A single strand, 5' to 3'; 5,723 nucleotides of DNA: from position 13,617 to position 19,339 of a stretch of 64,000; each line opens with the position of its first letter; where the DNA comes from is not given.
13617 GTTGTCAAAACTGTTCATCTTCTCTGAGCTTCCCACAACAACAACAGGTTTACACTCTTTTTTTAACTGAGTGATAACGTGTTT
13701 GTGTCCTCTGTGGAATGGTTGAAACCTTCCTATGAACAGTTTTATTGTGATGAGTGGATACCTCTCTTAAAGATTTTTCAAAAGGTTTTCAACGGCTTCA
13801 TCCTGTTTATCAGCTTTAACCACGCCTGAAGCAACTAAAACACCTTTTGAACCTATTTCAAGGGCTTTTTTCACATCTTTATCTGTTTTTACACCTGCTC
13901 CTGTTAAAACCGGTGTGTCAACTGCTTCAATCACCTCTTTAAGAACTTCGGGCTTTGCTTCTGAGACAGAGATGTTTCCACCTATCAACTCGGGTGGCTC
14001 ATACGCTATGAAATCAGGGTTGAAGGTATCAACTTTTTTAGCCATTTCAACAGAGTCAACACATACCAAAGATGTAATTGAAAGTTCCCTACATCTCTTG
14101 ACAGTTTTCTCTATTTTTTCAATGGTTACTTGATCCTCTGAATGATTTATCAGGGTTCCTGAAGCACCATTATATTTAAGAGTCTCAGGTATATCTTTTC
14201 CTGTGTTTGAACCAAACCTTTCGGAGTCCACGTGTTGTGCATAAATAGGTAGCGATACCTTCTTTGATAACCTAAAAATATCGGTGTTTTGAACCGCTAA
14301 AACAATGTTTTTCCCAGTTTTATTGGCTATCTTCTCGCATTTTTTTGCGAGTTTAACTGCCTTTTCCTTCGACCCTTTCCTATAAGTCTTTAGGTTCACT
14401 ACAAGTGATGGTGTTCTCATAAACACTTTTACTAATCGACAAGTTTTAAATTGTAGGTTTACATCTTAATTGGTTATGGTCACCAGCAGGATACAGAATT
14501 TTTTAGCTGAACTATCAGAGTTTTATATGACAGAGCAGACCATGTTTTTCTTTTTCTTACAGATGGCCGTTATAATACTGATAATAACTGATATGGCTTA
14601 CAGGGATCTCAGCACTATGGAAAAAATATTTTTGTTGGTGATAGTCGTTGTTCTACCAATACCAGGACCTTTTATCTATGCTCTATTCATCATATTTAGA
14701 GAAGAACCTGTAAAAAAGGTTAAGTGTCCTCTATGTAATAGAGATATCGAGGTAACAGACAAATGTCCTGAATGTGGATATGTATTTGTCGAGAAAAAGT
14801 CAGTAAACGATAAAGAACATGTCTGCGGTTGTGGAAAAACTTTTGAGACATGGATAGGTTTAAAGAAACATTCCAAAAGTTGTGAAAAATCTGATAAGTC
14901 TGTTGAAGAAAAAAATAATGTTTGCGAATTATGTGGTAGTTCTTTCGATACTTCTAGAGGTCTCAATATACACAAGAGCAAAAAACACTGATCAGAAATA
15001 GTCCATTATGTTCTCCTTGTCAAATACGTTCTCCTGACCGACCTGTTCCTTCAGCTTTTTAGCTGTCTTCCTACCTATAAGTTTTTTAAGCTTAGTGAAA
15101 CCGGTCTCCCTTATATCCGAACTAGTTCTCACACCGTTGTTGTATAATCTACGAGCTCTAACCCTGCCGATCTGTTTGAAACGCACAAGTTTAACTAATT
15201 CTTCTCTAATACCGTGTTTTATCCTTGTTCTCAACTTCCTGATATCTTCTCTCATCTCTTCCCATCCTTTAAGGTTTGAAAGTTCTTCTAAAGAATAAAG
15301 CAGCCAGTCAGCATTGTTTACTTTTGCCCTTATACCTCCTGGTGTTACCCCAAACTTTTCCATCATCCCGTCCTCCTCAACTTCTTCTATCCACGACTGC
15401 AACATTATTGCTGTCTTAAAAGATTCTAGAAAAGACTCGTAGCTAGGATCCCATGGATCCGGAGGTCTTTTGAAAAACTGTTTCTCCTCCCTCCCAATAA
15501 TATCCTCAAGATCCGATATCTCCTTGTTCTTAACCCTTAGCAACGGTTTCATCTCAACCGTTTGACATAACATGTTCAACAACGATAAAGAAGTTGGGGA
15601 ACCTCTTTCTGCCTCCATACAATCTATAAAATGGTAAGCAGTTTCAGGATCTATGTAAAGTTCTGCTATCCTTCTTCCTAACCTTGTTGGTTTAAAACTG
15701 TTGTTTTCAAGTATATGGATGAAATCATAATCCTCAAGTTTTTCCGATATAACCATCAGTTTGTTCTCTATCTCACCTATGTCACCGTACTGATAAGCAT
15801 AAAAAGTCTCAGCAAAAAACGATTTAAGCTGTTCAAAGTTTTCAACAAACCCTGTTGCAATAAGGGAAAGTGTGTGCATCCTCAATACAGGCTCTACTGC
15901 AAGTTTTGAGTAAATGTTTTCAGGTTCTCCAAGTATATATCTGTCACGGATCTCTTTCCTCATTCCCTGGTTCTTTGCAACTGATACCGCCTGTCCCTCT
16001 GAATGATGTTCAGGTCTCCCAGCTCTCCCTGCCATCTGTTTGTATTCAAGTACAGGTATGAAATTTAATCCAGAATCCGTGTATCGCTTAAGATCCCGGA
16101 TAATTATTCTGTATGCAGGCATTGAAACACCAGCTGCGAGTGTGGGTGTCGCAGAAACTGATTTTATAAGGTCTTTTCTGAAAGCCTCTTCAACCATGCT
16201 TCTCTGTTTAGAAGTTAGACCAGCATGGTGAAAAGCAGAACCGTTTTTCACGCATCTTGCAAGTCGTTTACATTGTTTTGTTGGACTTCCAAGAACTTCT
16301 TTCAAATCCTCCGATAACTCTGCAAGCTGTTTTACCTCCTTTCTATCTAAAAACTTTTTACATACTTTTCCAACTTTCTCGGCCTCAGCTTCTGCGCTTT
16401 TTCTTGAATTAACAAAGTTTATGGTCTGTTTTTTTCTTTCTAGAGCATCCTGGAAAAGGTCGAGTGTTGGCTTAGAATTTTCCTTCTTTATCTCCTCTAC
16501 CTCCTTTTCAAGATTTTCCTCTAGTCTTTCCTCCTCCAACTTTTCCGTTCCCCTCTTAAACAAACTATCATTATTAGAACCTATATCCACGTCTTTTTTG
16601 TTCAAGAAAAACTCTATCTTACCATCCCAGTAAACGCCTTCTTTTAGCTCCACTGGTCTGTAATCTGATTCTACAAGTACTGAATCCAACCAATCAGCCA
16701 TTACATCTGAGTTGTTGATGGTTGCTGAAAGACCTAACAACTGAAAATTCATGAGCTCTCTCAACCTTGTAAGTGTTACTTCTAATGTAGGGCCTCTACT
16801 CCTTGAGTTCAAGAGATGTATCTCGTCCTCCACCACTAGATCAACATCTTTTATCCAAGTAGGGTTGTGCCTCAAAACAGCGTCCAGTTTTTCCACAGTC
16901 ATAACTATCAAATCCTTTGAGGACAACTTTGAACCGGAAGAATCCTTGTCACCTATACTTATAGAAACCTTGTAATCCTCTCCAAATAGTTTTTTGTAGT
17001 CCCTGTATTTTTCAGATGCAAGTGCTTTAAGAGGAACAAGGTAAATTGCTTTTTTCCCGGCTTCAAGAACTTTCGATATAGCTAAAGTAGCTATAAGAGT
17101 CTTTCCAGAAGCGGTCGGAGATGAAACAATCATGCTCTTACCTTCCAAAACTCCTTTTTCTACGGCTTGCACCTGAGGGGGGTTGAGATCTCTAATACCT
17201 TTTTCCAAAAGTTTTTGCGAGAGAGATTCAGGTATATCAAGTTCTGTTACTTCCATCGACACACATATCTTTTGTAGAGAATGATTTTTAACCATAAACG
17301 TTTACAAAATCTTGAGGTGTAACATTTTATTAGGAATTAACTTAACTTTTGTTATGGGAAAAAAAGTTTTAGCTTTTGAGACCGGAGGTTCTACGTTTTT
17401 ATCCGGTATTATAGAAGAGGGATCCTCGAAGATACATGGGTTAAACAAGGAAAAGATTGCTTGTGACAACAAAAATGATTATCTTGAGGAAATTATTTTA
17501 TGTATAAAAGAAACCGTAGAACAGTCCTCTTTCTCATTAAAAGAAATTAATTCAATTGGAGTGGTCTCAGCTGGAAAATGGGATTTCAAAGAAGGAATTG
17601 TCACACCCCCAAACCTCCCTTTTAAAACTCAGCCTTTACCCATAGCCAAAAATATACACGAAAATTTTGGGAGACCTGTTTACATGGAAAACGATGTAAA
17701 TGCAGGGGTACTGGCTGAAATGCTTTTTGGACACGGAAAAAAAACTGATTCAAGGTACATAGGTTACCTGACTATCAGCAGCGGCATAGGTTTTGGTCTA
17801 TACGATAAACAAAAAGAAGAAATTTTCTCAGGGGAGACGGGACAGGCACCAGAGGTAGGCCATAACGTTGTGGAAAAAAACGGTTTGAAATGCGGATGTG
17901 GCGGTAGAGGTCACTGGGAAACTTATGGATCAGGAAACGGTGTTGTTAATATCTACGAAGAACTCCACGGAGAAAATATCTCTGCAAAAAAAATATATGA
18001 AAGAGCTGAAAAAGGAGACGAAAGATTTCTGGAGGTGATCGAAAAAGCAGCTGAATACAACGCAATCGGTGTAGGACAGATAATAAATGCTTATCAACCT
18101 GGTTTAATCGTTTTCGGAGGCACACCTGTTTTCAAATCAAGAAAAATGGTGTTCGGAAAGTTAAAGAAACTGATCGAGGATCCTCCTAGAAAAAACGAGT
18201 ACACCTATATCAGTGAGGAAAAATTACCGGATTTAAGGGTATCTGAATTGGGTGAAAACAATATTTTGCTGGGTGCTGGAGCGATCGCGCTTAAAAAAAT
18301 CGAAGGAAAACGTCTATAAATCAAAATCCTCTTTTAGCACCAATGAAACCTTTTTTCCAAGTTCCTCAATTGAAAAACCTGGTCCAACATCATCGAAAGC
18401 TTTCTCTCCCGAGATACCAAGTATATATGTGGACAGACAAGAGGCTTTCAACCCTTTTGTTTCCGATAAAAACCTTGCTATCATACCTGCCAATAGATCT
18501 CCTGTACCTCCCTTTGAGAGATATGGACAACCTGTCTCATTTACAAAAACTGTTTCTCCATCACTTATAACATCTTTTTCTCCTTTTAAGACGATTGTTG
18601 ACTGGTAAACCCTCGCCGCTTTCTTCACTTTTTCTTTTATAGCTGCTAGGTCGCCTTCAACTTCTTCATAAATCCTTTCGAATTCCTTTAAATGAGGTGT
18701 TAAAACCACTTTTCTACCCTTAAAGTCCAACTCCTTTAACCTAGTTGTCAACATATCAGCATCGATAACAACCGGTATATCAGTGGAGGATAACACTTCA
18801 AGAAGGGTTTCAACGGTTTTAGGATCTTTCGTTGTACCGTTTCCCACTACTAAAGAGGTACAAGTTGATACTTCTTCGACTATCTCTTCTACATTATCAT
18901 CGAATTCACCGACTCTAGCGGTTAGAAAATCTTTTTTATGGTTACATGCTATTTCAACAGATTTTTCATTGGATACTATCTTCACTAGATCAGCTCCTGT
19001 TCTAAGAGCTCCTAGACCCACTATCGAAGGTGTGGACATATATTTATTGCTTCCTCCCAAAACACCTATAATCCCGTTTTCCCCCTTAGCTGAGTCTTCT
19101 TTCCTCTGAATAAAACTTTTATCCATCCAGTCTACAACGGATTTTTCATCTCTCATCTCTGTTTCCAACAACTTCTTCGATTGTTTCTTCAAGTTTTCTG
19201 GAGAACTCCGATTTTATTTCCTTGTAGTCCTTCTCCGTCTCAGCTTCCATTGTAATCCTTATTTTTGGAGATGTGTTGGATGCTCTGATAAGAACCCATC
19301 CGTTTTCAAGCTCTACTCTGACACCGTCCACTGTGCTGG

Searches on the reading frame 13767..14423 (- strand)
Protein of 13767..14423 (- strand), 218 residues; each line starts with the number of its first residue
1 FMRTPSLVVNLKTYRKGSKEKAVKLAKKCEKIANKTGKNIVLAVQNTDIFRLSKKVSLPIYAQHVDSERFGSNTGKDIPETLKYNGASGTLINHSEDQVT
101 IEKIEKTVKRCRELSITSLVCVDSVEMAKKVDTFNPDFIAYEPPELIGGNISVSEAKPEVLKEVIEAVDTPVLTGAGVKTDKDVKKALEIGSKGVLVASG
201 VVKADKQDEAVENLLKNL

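Call 59: search_protein_families(library=pfam, proteins=[window:13767-14423:-], max_evalue=0.001)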
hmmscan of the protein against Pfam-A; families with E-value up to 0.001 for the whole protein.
window:13767-14423:- (218 aa): 5 families
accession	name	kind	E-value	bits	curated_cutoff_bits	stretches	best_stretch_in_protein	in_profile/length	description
PF00121.24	TIM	-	4.7e-32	111.9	20.1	1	7-207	3-238/245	Triosephosphate isomerase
PF05690.20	ThiG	-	1.7e-07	31.3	23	1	156-206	162-212/247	Thiazole biosynthesis protein ThiG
PF03060.21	NMO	-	5.3e-07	29.8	28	1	105-204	126-228/331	Nitronate monooxygenase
PF00977.27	His_biosynth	-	1.1e-05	25.4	23.6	1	154-204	58-108/228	Histidine biosynthesis protein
PF00290.26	Trp_syntA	-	7.6e-05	22.2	27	1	152-206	181-234/259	Tryptophan synthase alpha chain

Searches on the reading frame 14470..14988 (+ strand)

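Call 59: search_protein_families(library=pfam, proteins=[window:14470-14988:+], max_evalue=0.001)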
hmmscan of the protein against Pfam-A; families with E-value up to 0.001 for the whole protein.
window:14470-14988:+ (173 aa): 3 families
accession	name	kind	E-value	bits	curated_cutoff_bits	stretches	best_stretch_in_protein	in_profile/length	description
PF00096.32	zf-C2H2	-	2.8e-07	31.1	25.2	0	151-173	2-23/23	Zinc finger, C2H2 type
PF13894.12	zf-C2H2_4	-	1.2e-06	29.1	27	0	151-173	2-24/24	C2H2-type zinc finger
PF13396.11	PLDc_N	-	0.00065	20.1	23.3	1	33-73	5-40/42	Phospholipase_D-nuclease N-terminal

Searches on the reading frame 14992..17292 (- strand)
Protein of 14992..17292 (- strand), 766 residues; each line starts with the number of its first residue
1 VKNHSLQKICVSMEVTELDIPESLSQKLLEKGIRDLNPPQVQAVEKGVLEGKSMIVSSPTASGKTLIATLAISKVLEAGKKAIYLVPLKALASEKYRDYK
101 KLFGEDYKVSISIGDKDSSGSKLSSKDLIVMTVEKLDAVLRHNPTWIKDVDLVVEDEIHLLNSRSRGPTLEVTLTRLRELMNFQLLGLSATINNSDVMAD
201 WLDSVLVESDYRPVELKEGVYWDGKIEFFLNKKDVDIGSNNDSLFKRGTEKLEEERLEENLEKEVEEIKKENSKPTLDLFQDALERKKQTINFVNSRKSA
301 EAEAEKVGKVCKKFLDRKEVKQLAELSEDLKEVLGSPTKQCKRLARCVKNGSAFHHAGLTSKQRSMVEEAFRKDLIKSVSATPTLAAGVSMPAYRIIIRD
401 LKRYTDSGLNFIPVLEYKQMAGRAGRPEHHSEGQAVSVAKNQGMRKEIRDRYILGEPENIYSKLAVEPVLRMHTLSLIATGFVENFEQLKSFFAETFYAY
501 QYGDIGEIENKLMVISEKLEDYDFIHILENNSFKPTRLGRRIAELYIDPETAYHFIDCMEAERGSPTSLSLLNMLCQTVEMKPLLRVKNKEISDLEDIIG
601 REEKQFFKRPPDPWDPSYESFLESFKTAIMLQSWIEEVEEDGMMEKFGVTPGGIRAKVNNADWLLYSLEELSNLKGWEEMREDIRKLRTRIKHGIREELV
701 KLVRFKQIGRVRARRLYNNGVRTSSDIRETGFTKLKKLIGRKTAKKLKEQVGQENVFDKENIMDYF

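Call 21: search_protein_families(library=pfam, proteins=[window:14992-17292:-], max_evalue=0.01)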
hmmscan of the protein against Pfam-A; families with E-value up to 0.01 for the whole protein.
window:14992-17292:- (766 aa): 8 families
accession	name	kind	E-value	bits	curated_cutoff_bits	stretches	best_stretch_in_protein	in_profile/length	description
PF21280.2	Helicase_dom4_arc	-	5.8e-33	113.9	27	1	569-694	1-125/125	Archaeal helicase, domain 4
PF00270.35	DEAD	-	2.9e-30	105.6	26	1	38-196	2-163/167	DEAD/DEAH box helicase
PF04851.21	ResIII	-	5e-15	56.2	22.5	1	36-193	4-163/164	Type III restriction enzyme, res subunit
PF22527.2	DEXQc_Suv3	-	8.6e-08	32.3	27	1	55-169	17-113/154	DEXQ-box helicase domain of Suv3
PF00271.37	Helicase_C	-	1.5e-07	32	23.5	1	349-427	39-109/110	Helicase conserved C-terminal domain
PF14520.12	HHH_5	-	3.7e-06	27.8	27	1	703-750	5-54/57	Helix-hairpin-helix domain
PF10391.15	DNA_pol_lambd_f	-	0.00039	20.6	29.8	0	708-736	9-37/51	Fingers domain of DNA polymerase lambda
PF21999.2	IMS_HHH_1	-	0.0021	18.9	27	0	708-747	6-45/53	DNA polymerase-iota, thumb domain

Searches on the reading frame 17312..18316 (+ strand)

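Call 59: search_protein_families(library=pfam, proteins=[window:17312-18316:+], max_evalue=0.001)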
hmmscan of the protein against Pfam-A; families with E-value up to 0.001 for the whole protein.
window:17312-18316:+ (335 aa): 1 family
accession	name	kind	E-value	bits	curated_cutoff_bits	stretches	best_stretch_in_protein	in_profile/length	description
PF00480.26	ROK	-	4.7e-46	158.1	22.9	1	23-328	5-293/294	ROK family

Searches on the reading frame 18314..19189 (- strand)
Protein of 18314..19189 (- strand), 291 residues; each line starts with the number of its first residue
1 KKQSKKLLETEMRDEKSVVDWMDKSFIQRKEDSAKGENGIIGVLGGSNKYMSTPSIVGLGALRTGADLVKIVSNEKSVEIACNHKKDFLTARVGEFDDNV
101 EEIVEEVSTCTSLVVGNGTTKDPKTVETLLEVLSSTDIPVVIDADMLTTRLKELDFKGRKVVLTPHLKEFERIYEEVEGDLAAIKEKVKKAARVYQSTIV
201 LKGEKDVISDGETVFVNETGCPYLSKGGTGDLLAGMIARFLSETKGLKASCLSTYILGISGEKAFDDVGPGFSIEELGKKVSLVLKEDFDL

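Call 59: search_protein_families(library=pfam, proteins=[window:18314-19189:-], max_evalue=0.001)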
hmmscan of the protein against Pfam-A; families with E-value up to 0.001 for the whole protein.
window:18314-19189:- (291 aa): 3 families
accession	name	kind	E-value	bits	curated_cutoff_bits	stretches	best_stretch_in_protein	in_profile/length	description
PF01256.23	Carb_kinase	-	1.6e-41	142.9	27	1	42-280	2-239/242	NAD(P)H-hydrate dehydratase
PF02110.20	HK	-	1.8e-08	34.5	27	1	184-259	140-217/247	Hydroxyethylthiazole kinase family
PF08543.17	Phos_pyr_kin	-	5.9e-06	26.3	27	1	118-249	67-219/246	Phosphomethylpyrimidine kinase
